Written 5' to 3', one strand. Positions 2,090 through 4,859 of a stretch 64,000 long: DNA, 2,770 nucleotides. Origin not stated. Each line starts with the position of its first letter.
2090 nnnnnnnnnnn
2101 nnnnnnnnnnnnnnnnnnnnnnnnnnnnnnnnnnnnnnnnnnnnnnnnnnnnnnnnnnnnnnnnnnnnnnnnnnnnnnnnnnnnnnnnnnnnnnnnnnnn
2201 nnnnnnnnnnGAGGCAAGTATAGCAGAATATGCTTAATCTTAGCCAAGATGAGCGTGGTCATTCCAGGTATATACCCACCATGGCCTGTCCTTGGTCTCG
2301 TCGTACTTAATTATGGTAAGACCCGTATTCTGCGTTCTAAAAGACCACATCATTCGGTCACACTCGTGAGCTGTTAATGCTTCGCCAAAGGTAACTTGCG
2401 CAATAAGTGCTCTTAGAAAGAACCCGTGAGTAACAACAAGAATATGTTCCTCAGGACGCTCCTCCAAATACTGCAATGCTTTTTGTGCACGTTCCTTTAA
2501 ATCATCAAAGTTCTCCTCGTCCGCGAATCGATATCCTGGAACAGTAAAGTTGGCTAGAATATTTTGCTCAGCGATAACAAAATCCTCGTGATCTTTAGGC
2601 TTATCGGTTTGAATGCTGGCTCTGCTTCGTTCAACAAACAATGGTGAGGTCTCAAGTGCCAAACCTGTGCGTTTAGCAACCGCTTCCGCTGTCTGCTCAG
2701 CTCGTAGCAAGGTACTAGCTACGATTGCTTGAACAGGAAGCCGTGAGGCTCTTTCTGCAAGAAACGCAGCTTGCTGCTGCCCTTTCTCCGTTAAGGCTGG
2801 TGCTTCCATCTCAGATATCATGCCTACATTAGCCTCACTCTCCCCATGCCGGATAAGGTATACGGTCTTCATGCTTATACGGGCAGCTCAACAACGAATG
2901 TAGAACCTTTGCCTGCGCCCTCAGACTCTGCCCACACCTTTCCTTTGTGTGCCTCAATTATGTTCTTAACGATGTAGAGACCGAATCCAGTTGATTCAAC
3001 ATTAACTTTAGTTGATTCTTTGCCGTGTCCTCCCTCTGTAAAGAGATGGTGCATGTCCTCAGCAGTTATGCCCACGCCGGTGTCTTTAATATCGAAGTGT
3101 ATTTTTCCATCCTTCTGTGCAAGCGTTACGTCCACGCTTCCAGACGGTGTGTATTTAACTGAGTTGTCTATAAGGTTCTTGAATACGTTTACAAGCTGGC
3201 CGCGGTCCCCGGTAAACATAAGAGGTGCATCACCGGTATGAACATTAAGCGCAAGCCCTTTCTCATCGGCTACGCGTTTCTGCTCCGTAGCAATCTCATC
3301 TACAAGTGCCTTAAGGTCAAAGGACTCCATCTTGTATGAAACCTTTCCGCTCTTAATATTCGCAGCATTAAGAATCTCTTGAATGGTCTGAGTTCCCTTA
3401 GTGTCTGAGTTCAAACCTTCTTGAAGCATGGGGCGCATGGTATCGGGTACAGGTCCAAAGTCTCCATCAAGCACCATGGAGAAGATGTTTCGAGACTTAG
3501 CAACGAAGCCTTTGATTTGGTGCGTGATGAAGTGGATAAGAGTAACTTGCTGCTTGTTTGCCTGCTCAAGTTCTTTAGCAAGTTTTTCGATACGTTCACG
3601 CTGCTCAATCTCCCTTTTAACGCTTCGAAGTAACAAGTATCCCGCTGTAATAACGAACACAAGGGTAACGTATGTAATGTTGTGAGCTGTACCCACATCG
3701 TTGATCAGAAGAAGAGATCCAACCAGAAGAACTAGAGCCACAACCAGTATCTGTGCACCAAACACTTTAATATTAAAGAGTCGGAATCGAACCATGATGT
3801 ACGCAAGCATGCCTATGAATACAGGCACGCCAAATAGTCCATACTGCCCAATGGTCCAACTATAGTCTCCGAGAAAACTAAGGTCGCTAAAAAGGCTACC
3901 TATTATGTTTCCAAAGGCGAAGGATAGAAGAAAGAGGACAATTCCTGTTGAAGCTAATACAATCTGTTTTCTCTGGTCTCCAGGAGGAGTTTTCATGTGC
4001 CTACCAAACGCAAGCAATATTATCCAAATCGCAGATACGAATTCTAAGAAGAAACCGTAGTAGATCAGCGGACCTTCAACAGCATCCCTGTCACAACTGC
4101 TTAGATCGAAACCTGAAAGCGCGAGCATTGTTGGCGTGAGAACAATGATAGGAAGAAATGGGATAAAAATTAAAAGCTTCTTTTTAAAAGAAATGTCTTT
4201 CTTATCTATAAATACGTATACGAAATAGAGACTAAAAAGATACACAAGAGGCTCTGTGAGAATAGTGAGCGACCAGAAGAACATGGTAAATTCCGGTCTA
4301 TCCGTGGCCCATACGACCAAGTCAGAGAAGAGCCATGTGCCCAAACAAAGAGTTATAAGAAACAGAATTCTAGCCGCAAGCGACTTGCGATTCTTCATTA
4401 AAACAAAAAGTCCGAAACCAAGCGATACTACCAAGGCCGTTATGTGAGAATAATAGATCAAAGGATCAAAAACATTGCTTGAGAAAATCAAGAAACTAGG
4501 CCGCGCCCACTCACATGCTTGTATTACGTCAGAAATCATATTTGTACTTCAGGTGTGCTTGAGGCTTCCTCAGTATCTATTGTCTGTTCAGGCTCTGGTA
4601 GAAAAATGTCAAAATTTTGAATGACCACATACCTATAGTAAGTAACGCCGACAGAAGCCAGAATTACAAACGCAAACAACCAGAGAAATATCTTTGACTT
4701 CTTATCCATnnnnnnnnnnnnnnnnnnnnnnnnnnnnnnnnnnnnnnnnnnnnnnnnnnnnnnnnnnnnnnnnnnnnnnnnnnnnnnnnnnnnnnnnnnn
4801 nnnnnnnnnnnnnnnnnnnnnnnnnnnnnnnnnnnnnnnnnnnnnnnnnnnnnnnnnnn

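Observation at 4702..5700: Tandem pair of bacterial SET-domain proteins beside an orphan histidine kinase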

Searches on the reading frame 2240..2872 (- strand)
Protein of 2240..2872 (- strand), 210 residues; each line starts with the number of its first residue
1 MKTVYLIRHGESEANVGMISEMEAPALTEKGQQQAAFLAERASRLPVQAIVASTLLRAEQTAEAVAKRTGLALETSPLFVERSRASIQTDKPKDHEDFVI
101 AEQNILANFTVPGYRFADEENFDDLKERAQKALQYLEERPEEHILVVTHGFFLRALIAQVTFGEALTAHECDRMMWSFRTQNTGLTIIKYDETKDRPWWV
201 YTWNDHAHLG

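Call 3: search_protein_families(library=pfam, proteins=[window:2240-2872:-], max_evalue=0.01)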
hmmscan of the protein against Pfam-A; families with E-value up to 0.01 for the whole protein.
window:2240-2872:- (210 aa): 1 family
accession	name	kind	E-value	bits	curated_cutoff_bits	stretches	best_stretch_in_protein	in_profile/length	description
PF00300.27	His_Phos_1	-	1e-35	123.6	21.7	1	4-205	1-193/194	Histidine phosphatase superfamily (branch 1)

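Call 60: search_protein_families(library=padloc, proteins=[window:2240-2872:-], max_evalue=0.01)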
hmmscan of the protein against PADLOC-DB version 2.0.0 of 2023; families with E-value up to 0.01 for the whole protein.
window:2240-2872:- (210 aa): 0 families

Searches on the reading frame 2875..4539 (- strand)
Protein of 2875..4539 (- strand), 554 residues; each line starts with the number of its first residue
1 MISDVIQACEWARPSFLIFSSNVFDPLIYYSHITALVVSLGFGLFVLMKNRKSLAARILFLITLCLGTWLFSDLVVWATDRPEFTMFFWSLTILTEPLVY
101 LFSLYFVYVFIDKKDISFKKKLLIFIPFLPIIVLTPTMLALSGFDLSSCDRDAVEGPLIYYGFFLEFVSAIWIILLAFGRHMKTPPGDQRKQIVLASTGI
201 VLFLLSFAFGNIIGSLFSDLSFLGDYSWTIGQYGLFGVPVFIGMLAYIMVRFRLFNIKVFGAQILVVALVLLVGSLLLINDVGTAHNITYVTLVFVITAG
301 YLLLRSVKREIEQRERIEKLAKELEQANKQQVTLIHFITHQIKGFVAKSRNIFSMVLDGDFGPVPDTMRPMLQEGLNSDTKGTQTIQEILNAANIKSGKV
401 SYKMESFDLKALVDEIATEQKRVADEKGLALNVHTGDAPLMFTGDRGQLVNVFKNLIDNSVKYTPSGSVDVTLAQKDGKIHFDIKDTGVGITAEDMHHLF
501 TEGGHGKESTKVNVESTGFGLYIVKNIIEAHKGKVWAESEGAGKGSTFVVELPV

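Call 3: search_protein_families(library=pfam, proteins=[window:2875-4539:-], max_evalue=0.01)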
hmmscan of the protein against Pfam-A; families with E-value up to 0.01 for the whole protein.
window:2875-4539:- (554 aa): 5 families
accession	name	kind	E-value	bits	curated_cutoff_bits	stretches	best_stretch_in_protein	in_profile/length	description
PF02518.31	HATPase_c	-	6.7e-26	91.4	26.4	1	444-553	1-108/111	Histidine kinase-, DNA gyrase B-, and HSP90-like ATPase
PF16927.11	HisKA_7TM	-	6.9e-07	29.8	28.6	1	34-247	4-217/224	N-terminal 7TM region of histidine kinase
PF14501.12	HATPase_c_5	-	0.002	18.4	22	1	449-539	6-90/102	GHKL domain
PF13581.12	HATPase_c_2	-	0.0027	18.2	27.4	1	455-530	42-111/127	Histidine kinase-like ATPase domain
PF13589.12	HATPase_c_3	-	0.0076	16.7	25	0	452-509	6-63/137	Histidine kinase-, DNA gyrase B-, and HSP90-like ATPase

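Call 7: search_protein_families(library=ncbifam, proteins=[window:2875-4539:-], max_evalue=0.1)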
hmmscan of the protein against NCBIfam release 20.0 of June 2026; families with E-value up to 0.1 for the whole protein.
window:2875-4539:- (554 aa): 79 families (the best 25 are shown)
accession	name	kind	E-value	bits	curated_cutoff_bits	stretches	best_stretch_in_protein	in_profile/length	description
NF046044.1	PnpS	equivalog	1.2e-31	110.2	400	1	383-553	221-390/390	two-component system histidine kinase PnpS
TIGR02956.1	TMAO_torS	equivalog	3.4e-29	101.6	676.5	1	371-554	501-682/967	TMAO reductase system sensor histidine kinase/response regulator TorS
TIGR02966.1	phoR_proteo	equivalog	6.8e-29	100.9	334.2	1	371-551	153-332/333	phosphate regulon sensor histidine kinase PhoR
NF041880.1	EPS_EpsF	equivalog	1.5e-26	93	900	1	378-553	321-492/492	response regulator EpsF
NF033092.0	HK_WalK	equivalog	1.4e-25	89.9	725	1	385-554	425-594/594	cell wall metabolism sensor histidine kinase WalK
NF041735.1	hist_kin_RppB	equivalog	2.3e-25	89.3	400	1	372-553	256-438/438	two-component system sensor histidine kinase RppB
NF045595.1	HK_scytonemin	equivalog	5.3e-25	87.9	865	1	334-553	418-634/637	scytonemin biosynthesis sensor histidine kinase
NF041832.1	near_NosP_CTERM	subfamily_domain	7.5e-25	87.8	400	1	366-554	40-225/370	NahK/ErcS family hybrid sensor histidine kinase/response regulator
NF012163.2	BaeS_SmeS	equivalog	7.5e-25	87.8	500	1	316-552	225-456/457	sensor histidine kinase efflux regulator BaeS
NF033091.0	HK_VanS_ACDEFG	equivalog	1.3e-24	86.8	400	1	306-553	48-293/293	vancomycin resistance histidine kinase VanS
NF047874.1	MASE3_PAS_HK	subfamily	2.4e-24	86.1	560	1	386-554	457-625/655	MASE3 domain-containing sensor histidine kinase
NF006800.0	PRK09303.1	equivalog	3.7e-24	85.4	342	1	384-554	208-377/383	histidine kinase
NF038297.2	hybrid_HK_HrmK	equivalog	6.2e-24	84.6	725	1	304-554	208-457/607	hybrid histidine kinase/response regulator HrmK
NF007837.0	PRK10549.1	equivalog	6.9e-24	84.4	603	1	316-553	225-457/466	envelope stress sensor histidine kinase BaeS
TIGR01386.1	cztS_silS_copS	subfamily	2e-23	83.1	292.55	1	383-553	291-457/457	heavy metal sensor histidine kinase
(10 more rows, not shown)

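Call 60: search_protein_families(library=padloc, proteins=[window:2875-4539:-], max_evalue=0.01)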
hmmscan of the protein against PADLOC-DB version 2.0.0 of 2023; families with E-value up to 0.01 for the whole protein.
window:2875-4539:- (554 aa): 3 families
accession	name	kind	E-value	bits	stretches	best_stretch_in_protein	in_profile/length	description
PDLC04647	PDC-M43B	-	2e-11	41.5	1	455-538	234-318/347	-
PDLC04649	PDC-M43B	-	2e-08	31.6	1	426-529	205-310/345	-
PDLC04650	PDC-M43B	-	2.6e-07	28.2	1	455-535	233-316/344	-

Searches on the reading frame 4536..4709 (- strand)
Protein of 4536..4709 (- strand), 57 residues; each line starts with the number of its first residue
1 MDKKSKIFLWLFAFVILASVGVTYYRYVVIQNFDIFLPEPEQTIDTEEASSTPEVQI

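Call 3: search_protein_families(library=pfam, proteins=[window:4536-4709:-], max_evalue=0.01)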
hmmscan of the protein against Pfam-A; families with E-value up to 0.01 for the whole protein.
window:4536-4709:- (57 aa): 0 families

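Call 7: search_protein_families(library=ncbifam, proteins=[window:4536-4709:-], max_evalue=0.1)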
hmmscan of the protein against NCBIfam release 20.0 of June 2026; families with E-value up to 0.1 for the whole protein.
window:4536-4709:- (57 aa): 0 families

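Call 60: search_protein_families(library=padloc, proteins=[window:4536-4709:-], max_evalue=0.01)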
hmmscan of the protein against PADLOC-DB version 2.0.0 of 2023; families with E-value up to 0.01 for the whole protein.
window:4536-4709:- (57 aa): 0 families
